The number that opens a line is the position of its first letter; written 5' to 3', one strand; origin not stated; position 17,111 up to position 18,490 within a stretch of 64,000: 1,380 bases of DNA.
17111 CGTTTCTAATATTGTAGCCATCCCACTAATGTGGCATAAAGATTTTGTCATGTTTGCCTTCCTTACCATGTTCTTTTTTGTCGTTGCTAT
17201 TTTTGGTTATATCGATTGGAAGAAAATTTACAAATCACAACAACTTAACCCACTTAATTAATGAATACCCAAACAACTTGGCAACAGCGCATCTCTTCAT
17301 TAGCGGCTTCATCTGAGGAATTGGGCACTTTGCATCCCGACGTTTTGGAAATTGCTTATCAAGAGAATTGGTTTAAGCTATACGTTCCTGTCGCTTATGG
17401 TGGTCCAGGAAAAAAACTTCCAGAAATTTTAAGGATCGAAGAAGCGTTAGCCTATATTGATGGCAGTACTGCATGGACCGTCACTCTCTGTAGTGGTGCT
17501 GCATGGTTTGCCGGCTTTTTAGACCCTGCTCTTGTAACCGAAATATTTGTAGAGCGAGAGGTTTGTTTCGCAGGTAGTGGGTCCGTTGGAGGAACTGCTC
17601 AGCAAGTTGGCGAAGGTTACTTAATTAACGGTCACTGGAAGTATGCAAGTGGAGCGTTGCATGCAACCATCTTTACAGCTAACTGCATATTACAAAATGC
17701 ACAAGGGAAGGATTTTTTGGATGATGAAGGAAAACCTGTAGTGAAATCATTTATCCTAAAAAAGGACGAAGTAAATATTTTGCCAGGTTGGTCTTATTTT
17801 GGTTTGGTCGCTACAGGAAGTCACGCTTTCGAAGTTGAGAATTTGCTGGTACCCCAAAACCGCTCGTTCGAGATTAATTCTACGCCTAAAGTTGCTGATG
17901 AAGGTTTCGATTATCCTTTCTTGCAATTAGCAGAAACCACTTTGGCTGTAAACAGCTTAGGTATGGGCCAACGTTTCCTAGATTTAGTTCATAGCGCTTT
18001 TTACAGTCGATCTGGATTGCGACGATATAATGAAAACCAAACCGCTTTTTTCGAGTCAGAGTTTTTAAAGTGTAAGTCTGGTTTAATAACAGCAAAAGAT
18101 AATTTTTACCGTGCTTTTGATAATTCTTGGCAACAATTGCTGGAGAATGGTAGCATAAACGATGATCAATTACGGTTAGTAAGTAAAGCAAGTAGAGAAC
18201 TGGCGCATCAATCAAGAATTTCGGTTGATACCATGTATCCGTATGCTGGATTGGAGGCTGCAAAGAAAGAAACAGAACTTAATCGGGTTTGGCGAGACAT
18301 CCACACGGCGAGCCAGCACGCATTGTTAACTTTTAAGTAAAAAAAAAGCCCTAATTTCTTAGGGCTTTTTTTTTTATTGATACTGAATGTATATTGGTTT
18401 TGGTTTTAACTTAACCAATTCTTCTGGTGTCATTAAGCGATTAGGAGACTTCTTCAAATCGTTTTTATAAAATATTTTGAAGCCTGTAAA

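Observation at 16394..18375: TPP-riboswitch operon pairing a PnuT transporter with an orphan flavin monooxygenase: candidate new thiamine salvage step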

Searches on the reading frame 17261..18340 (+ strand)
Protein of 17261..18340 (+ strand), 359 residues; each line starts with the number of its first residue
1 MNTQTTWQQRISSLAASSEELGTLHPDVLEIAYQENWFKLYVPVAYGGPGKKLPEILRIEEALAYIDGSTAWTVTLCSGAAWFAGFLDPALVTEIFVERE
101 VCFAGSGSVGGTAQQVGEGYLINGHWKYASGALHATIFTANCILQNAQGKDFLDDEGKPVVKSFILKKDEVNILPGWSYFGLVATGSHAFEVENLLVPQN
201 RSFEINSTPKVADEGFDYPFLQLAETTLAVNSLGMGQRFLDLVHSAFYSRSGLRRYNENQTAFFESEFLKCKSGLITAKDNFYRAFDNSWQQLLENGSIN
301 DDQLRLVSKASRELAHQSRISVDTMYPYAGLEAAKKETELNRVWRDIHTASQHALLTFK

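Call 5: search_protein_families(library=pfam, proteins=[window:17261-18340:+], max_evalue=0.01)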
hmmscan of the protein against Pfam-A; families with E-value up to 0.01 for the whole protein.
window:17261-18340:+ (359 aa): 2 families
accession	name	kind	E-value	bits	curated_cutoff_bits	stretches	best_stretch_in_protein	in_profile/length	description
PF08028.16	Acyl-CoA_dh_2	-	4.4e-09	37.1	22.7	1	228-356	3-132/134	Acyl-CoA dehydrogenase, C-terminal domain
PF02771.21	Acyl-CoA_dh_N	-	9e-05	23.3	22.9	1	8-79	16-87/113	Acyl-CoA dehydrogenase, N-terminal domain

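Call 6: search_protein_families(library=ncbifam, proteins=[window:17261-18340:+], max_evalue=0.01)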
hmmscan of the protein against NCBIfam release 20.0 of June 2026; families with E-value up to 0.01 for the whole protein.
window:17261-18340:+ (359 aa): 4 families
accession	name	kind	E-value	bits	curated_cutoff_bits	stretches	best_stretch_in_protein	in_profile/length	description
NF045629.1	monooxsub_HsaA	equivalog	1.4e-25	89.9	450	1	11-354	11-358/383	3-hydroxy-9,10-secoandrosta-1,3,5(10)-triene-9,17-dione monooxygenase oxygenase subunit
NF045920.1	HphnlacHdxOX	equivalog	1.4e-13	50.5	650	1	15-355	16-360/384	p-hydroxyphenylacetate 3-hydroxylase oxygenase component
TIGR04022.1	sulfur_SfnB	equivalog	3.1e-07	29.6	430.9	1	114-353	136-365/391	SfnB family sulfur acquisition oxidoreductase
NF043006.1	CyhCrbnylCoADH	equivalog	0.0074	15.3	650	0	7-60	19-72/380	cyclohexane-1-carbonyl-CoA dehydrogenase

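Call 7: find_homologous_proteins(query=window:17261-18337:+, max_evalue=0.00001)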
Query window:17261-18337:+ (359 aa): 1873 proteins with E <= 0.00001 among 4811 candidates; the best 120 are listed.
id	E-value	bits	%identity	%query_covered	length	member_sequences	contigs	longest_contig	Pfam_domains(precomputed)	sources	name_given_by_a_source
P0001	6.0e-242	820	100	100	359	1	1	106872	PF08028.17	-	-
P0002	2.0e-199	680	83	100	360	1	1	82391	PF08028.17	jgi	jgi:alkylation response protein AidB-like acyl-CoA dehydrogenase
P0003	1.7e-178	611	75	98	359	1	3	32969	PF08028.17,PF02771.22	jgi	jgi:alkylation response protein AidB-like acyl-CoA dehydrogenase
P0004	2.8e-177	607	73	98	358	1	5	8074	PF08028.17,PF02771.22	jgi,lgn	-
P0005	2.7e-176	604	73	98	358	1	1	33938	PF08028.17,PF02771.22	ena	-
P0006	6.5e-176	603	74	98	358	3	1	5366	PF08028.17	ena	-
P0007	1.6e-175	601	73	98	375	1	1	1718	PF08028.17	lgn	-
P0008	2.3e-175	601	73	99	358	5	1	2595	PF08028.17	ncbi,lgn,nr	ncbi:MAG: acyl-CoA dehydrogenase [Flavobacteriales bacterium]|nr:MAG: acyl-CoA dehydrogenase [Flavob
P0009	2.3e-175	601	73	98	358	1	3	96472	PF08028.17,PF02771.22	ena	-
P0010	5.4e-175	600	73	98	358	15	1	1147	PF08028.17,PF02771.22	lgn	-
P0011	8.6e-175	599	73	98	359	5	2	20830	PF08028.17,PF02771.22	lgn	-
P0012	1.2e-174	599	73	98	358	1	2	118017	PF08028.17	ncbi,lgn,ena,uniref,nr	ncbi:acyl-CoA dehydrogenase [Pedobacter sp. UBA4863]|uniref:acyl-CoA dehydrogenase n=1 Tax=Pedobacte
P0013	1.5e-174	598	74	98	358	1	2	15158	PF08028.17,PF02771.22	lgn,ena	-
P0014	1.6e-174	598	74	98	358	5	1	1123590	PF08028.17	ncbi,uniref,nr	ncbi:acyl-CoA dehydrogenase family protein [Pedobacter ureilyticus]|uniref:Acyl-CoA dehydrogenase n=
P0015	1.9e-174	598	73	98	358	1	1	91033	PF08028.17,PF02771.22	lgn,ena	-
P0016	6.1e-174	596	73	98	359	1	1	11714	PF08028.17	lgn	-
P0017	9.4e-174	596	73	98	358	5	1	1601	PF08028.17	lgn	-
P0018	1.2e-173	595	73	98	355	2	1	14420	PF08028.17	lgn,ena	-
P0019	2.3e-173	594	71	98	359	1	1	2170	PF08028.17,PF02771.22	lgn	-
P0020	8.5e-173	592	72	98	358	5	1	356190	PF08028.17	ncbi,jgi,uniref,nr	ncbi:acyl-CoA dehydrogenase [Nubsella zeaxanthinifaciens]|jgi:alkylation response protein AidB-like 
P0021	1.4e-172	592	70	98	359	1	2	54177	PF08028.17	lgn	-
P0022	1.7e-172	591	73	98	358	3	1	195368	PF08028.17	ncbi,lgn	-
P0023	2.2e-172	591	71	98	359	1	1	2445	PF08028.17,PF02771.22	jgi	jgi:alkylation response protein AidB-like acyl-CoA dehydrogenase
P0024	2.5e-172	591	72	98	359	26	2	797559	PF08028.17,PF02771.22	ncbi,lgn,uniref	ncbi:acyl-CoA dehydrogenase family protein [Pedobacter sp.]|uniref:acyl-CoA dehydrogenase family pro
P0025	2.8e-172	591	74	98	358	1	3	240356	PF08028.17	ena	-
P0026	6.2e-172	590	73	98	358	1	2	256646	PF08028.17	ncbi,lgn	ncbi:Flavin-dependent monooxygenase, oxygenase subunit HsaA [compost metagenome]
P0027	2.0e-171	588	71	98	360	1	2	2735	PF08028.17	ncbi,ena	-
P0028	2.9e-171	587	72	98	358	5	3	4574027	PF08028.17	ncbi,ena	ncbi:acyl-CoA dehydrogenase family protein [Pedobacter sp.]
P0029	4.6e-171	587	72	98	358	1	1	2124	PF08028.17,PF02771.22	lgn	-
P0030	1.0e-170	586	70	100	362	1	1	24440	PF08028.17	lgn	-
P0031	4.4e-170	584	72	98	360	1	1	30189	PF08028.17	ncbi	-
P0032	8.4e-170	583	72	98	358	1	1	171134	PF08028.17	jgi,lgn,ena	-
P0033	8.8e-170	583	72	97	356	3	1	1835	PF08028.17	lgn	-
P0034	9.5e-170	582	71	100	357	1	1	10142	PF08028.17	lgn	-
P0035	1.7e-169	582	72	98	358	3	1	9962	PF08028.17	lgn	-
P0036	6.1e-169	580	69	100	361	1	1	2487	PF08028.17,PF02771.22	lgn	-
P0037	2.4e-168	578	71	98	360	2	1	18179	PF08028.17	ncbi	-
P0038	4.5e-168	577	72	98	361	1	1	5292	PF08028.17,PF02771.22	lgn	-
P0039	5.0e-168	577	71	98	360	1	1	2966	PF08028.17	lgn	-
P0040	6.9e-168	576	70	99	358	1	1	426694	PF08028.17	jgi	jgi:alkylation response protein AidB-like acyl-CoA dehydrogenase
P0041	8.3e-168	576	69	99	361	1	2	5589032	PF08028.17,PF02771.22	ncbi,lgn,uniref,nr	ncbi:acyl-CoA dehydrogenase [Pedobacter petrophilus]|uniref:Acyl-CoA dehydrogenase n=1 Tax=Pedobacte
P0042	2.5e-167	575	69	98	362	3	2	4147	PF08028.17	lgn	-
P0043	6.1e-167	573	70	98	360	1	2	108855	PF08028.17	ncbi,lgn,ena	-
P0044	6.7e-167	573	71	98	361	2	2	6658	PF08028.17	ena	-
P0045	7.0e-167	573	69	100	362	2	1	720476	PF08028.17,PF02771.22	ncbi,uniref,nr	ncbi:acyl-CoA dehydrogenase [Pedobacter chinensis]|uniref:Acyl-CoA dehydrogenase n=1 Tax=Pedobacter 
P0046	1.1e-166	572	68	99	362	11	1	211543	PF08028.17,PF02771.22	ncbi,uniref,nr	ncbi:acyl-CoA dehydrogenase family protein [Pedobacter sp. CFBP9032]|uniref:acyl-CoA dehydrogenase f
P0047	2.1e-166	571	68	99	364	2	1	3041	PF08028.17,PF02771.22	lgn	-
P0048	2.4e-166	571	68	99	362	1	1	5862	PF08028.17,PF02771.22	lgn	-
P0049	2.7e-166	571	69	99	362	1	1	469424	PF08028.17,PF02771.22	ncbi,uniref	ncbi:acyl-CoA dehydrogenase family protein [Pedobacter sp. N23S346]|uniref:acyl-CoA dehydrogenase fa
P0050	4.2e-166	570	68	99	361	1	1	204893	PF08028.17,PF02771.22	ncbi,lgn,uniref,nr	ncbi:acyl-CoA dehydrogenase family protein [Pedobacter nototheniae]|uniref:acyl-CoA dehydrogenase fa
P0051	4.4e-166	570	67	100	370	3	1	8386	PF08028.17,PF02771.22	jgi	-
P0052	5.6e-166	570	68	99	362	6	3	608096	PF08028.17,PF02771.22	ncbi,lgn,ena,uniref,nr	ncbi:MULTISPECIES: acyl-CoA dehydrogenase family protein [unclassified Pedobacter]|uniref:acyl-CoA d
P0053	5.8e-166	570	70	100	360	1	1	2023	PF08028.17,PF02771.22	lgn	-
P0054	7.9e-166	570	69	98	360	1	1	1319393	PF08028.17,PF02771.22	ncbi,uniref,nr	ncbi:acyl-CoA dehydrogenase family protein [Pedobacter rhodius]|uniref:Acyl-CoA dehydrogenase n=1 Ta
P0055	9.4e-166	569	67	99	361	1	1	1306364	PF08028.17,PF02771.22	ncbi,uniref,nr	ncbi:acyl-CoA dehydrogenase family protein [Pedobacter punctiformis]|uniref:Acyl-CoA dehydrogenase n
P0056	1.2e-165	569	70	99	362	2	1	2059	PF08028.17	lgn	-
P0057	1.6e-165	569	72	97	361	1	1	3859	PF08028.17,PF02771.22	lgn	-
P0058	1.3e-164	566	67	98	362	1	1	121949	PF08028.17,PF02771.22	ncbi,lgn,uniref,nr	ncbi:acyl-CoA dehydrogenase family protein [Pedobacter aquatilis]|uniref:acyl-CoA dehydrogenase fami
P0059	2.6e-164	565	68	99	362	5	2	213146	PF08028.17,PF02771.22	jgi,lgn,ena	-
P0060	4.5e-164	564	68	99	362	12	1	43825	PF08028.17,PF02771.22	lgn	-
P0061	6.2e-164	563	67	100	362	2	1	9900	PF08028.17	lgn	-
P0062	1.4e-163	562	68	99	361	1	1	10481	PF08028.17,PF02771.22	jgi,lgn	-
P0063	1.4e-163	562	70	98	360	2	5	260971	PF08028.17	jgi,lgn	jgi:indole-3-acetate monooxygenase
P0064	1.8e-163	562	67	100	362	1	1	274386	PF08028.17,PF02771.22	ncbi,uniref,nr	ncbi:acyl-CoA dehydrogenase [Pedobacter frigidisoli]|uniref:Acyl-CoA dehydrogenase n=1 Tax=Pedobacte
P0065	2.3e-163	561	67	99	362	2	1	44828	PF08028.17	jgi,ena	-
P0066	2.8e-163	561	71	96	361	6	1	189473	PF08028.17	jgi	jgi:alkylation response protein AidB-like acyl-CoA dehydrogenase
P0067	4.5e-163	561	68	99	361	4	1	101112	PF08028.17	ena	-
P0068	4.5e-163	561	67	99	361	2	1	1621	PF08028.17,PF02771.22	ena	-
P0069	4.7e-163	560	67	100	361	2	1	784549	PF08028.17,PF02771.22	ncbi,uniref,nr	ncbi:acyl-CoA dehydrogenase family protein [Pedobacter sp. BMA]|uniref:acyl-CoA dehydrogenase family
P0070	4.9e-163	560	67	100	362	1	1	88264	PF08028.17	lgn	-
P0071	4.9e-163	560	67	99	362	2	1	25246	PF08028.17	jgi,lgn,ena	-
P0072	5.8e-163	560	66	98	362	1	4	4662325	PF08028.17,PF02771.22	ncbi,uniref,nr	ncbi:acyl-CoA dehydrogenase family protein [Pedobacter mendelii]|uniref:Flavin-dependent monooxygena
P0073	7.6e-163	560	67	100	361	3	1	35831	PF08028.17,PF02771.22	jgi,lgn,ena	-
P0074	7.6e-163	560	70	98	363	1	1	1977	PF08028.17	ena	-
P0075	1.1e-162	559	67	99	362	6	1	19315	PF08028.17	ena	-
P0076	1.4e-162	559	68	98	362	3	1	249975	PF08028.17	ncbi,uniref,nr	ncbi:acyl-CoA dehydrogenase family protein [Pedobacter sp. Leaf250]|uniref:acyl-CoA dehydrogenase fa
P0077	1.6e-162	559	66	99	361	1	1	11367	PF08028.17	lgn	-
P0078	4.4e-162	557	67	99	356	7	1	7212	PF08028.17,PF02771.22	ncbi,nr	ncbi:MAG: acyl-CoA dehydrogenase [Pedobacter sp.]|nr:MAG: acyl-CoA dehydrogenase [Pedobacter sp.]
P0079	4.7e-162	557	67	99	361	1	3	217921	PF08028.17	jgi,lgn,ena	-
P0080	6.2e-162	557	68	99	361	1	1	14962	PF08028.17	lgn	-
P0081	7.4e-162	556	67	98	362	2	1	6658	PF08028.17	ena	-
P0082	7.4e-162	556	66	99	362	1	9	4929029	PF08028.17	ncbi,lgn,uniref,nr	ncbi:acyl-CoA dehydrogenase family protein [Pedobacter mucosus]|uniref:acyl-CoA dehydrogenase family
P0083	8.0e-162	556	65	99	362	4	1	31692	PF08028.17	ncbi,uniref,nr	ncbi:acyl-CoA dehydrogenase family protein [Pedobacter sp. ASV12]|uniref:acyl-CoA dehydrogenase fami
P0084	1.6e-161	555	67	98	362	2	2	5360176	PF08028.17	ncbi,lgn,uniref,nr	ncbi:acyl-CoA dehydrogenase [Pedobacter fastidiosus]|uniref:Acyl-CoA dehydrogenase n=1 Tax=Pedobacte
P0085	2.9e-161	555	66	99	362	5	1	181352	PF08028.17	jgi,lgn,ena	-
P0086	3.9e-161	554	69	98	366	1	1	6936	PF08028.17,PF02771.22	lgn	-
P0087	4.2e-161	554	67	99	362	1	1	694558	PF08028.17,PF02771.22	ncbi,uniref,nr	ncbi:acyl-CoA dehydrogenase [Pedobacter yonginense]|uniref:Acyl-CoA dehydrogenase n=1 Tax=Pedobacter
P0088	4.4e-161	554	68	98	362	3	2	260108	PF08028.17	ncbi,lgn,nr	ncbi:acyl-CoA dehydrogenase [Agrobacterium tumefaciens]|nr:acyl-CoA dehydrogenase [Agrobacterium tum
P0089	5.3e-161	554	66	99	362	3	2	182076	PF08028.17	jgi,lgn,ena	-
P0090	7.2e-161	553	68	99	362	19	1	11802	PF08028.17,PF02771.22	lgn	-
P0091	7.2e-161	553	67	98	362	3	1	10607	PF08028.17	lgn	-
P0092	8.4e-161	553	66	100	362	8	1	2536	PF08028.17,PF02771.22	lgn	-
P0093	1.3e-160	552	66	99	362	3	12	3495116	PF08028.17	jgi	jgi:alkylation response protein AidB-like acyl-CoA dehydrogenase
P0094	1.6e-160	552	67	99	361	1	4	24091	PF08028.17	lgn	-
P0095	2.3e-160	552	67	99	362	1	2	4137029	PF08028.17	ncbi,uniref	ncbi:acyl-CoA dehydrogenase family protein [Pedobacter jamesrossensis]|uniref:Acyl-CoA dehydrogenase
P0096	3.1e-160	551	67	98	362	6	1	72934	PF08028.17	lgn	-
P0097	4.3e-160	551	66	99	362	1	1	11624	PF08028.17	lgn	-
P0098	5.0e-160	550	67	98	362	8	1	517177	PF08028.17,PF02771.22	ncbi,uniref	ncbi:acyl-CoA dehydrogenase family protein [Pedobacter terrae]|uniref:acyl-CoA dehydrogenase family 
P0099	8.9e-160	550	65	98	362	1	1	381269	PF08028.17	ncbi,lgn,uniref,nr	ncbi:acyl-CoA dehydrogenase family protein [Pedobacter sandarakinus]|uniref:acyl-CoA dehydrogenase n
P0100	1.1e-159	549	66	99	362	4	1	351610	PF08028.17,PF02771.22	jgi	jgi:alkylation response protein AidB-like acyl-CoA dehydrogenase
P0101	1.3e-159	549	66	98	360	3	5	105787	PF08028.17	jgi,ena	-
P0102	2.1e-159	548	67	99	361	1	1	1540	PF08028.17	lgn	-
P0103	5.6e-159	547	68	98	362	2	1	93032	PF08028.17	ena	-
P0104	6.3e-159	547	65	99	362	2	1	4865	PF08028.17,PF02771.22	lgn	-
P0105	7.8e-159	547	66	98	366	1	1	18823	PF08028.17,PF02771.22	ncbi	-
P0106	1.2e-158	546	68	97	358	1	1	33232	PF08028.17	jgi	jgi:alkylation response protein AidB-like acyl-CoA dehydrogenase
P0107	1.4e-158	546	67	98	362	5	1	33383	PF08028.17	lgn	-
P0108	1.4e-158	546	66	99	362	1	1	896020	PF08028.17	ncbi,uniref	ncbi:acyl-CoA dehydrogenase [Pedobacter sp. GSP4]|uniref:acyl-CoA dehydrogenase n=1 Tax=Pedobacter s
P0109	1.4e-158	546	67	97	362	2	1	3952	PF08028.17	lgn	-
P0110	1.8e-158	545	66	100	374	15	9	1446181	PF08028.17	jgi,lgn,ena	-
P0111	1.9e-158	545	66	99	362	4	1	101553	PF08028.17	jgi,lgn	jgi:alkylation response protein AidB-like acyl-CoA dehydrogenase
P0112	2.4e-158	545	67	98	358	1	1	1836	PF08028.17,PF02771.22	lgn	-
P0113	3.2e-158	545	66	99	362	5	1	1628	PF08028.17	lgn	-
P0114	3.9e-158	544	67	98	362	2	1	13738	PF08028.17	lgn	-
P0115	5.4e-158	544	65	99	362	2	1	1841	PF08028.17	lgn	-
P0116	5.5e-158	544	65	99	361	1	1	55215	PF08028.17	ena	-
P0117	5.7e-158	544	65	99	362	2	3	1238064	PF08028.17,PF02771.22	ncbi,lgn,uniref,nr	ncbi:acyl-CoA dehydrogenase family protein [Pedobacter sp. Leaf176]|uniref:acyl-CoA dehydrogenase fa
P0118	6.1e-158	544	65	99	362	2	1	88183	PF08028.17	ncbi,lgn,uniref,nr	ncbi:acyl-CoA dehydrogenase [Pedobacter psychrodurus]|uniref:acyl-CoA dehydrogenase n=1 Tax=Pedobact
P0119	7.1e-158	543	66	99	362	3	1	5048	PF08028.17,PF02771.22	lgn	-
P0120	8.4e-158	543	65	99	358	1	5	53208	PF08028.17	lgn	-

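Call 11: search_solved_structures(query=window:17261-18337:+, max_evalue=0.001)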
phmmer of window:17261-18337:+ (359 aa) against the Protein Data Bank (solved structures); distinct sequences matched with E-value up to 0.001: 9.
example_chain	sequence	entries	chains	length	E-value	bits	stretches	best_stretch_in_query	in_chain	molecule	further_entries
7f72_A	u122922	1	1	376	8.5e-23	84.3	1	40-354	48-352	Rv3094c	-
7f70_A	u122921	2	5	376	8.9e-23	84.2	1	40-354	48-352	Rv3094c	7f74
3afe_A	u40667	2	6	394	6.7e-16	61.6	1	13-354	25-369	Hydroxylase, putative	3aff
2rfq_A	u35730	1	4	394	8.8e-16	61.2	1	15-354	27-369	3-HSA hydroxylase, oxygenase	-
5lvu_A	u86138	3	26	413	6.1e-14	55.1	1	34-357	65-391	XiaF protein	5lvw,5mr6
2or0_A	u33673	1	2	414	1.3e-11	47.5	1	38-203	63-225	Hydroxylase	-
2jbr_A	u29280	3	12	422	6.7e-10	41.8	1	11-355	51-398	P-HYDROXYPHENYLACETATE HYDROXYLASE C2 OXYGENASE COMPONENT | P-HYDROXYPHENYLACETATE HYDROXYLASE C2:OXYGENASE COMPONENT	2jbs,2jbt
5gj7_A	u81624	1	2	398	3.9e-09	39.3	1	34-206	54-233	Acyl-CoA dehydrogenase type 2 domain protein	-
5z8t_A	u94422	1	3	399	3.9e-09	39.3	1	34-206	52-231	Acyl-CoA dehydrogenase type 2 domain protein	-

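Call 14: find_encoding_contigs(protein=P0020, flank=6000, max_places=3)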
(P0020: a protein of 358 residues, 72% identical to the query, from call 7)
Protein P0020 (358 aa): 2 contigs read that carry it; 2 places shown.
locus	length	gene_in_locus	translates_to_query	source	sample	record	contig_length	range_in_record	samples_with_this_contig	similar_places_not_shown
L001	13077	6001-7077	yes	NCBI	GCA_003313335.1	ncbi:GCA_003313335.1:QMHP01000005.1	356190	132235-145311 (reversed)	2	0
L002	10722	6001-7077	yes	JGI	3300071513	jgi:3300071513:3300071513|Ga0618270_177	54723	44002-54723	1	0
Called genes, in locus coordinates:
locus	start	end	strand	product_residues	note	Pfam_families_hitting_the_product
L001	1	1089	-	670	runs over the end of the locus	PF22745:Nlig-Ia, PF01653:DNA_ligase_aden, PF03120:OB_DNA_ligase, PF03119:DNA_ligase_ZBD, PF12826:HHH_2, PF14520:HHH_5 (weak), PF00533:BRCT, PF12738:PTCB-BRCT (weak)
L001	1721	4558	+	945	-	PF00521:DNA_topoisoIV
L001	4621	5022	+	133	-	-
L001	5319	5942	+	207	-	PF04973:NMN_transporter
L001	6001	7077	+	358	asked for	PF08028:Acyl-CoA_dh_2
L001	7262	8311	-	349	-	-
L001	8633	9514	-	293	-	PF10672:Methyltrans_SAM (weak), PF03602:Cons_hypoth95 (weak)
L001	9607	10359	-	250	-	PF02463:SMC_N (faint), PF00005:ABC_tran, PF13304:AAA_21 (faint)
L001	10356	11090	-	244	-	PF02405:MlaE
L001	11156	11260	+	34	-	-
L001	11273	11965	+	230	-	PF00106:adh_short, PF08659:KR, PF13561:adh_short_C2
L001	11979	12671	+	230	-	PF04024:PspC, PF18917:LiaI-LiaF-like_TM1, PF22570:LiaF-TM (weak)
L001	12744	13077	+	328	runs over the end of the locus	PF18917:LiaI-LiaF-like_TM1, PF22570:LiaF-TM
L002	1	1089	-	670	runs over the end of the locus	PF22745:Nlig-Ia, PF01653:DNA_ligase_aden, PF03120:OB_DNA_ligase, PF03119:DNA_ligase_ZBD, PF12826:HHH_2, PF14520:HHH_5 (weak), PF00533:BRCT, PF12738:PTCB-BRCT (weak)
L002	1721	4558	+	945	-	PF00521:DNA_topoisoIV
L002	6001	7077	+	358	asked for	PF08028:Acyl-CoA_dh_2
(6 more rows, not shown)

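Call 15: search_protein_representatives(protein=window:17261-18337:+)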
Query: 359 residues. Proteins with E-value up to 0.001 (for the whole library): 4516; up to 1e-10: 2034; up to 1e-30: 221. The best 150 are listed.
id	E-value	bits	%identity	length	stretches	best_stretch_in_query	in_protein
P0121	7.0e-146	502.3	63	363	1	8-359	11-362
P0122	5.2e-99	348.1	48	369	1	11-358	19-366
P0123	1.3e-94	333.6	47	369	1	12-356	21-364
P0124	8.3e-91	321.1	47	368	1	10-356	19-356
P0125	2.4e-89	316.3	45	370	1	15-358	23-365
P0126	5.1e-88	312.0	48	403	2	9-252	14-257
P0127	5.4e-88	311.9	44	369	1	4-358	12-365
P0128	9.0e-87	307.9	44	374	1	10-359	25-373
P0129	2.5e-86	306.4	46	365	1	15-359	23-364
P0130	3.0e-85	302.9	43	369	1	10-358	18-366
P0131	4.5e-85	302.3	43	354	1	7-358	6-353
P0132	2.6e-83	296.5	44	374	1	10-356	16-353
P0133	2.8e-83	296.4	41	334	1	5-335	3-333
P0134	8.0e-83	294.9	46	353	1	15-356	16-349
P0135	2.8e-82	293.1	44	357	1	15-356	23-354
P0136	1.5e-81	290.7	42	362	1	11-357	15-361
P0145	9.0e-77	275.0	41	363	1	10-355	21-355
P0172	1.1e-62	228.6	37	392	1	16-356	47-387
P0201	1.9e-56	208.2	34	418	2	159-356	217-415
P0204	6.8e-56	206.3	37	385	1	3-356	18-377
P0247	7.6e-44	166.7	31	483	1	15-355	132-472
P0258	2.6e-41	158.3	29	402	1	17-356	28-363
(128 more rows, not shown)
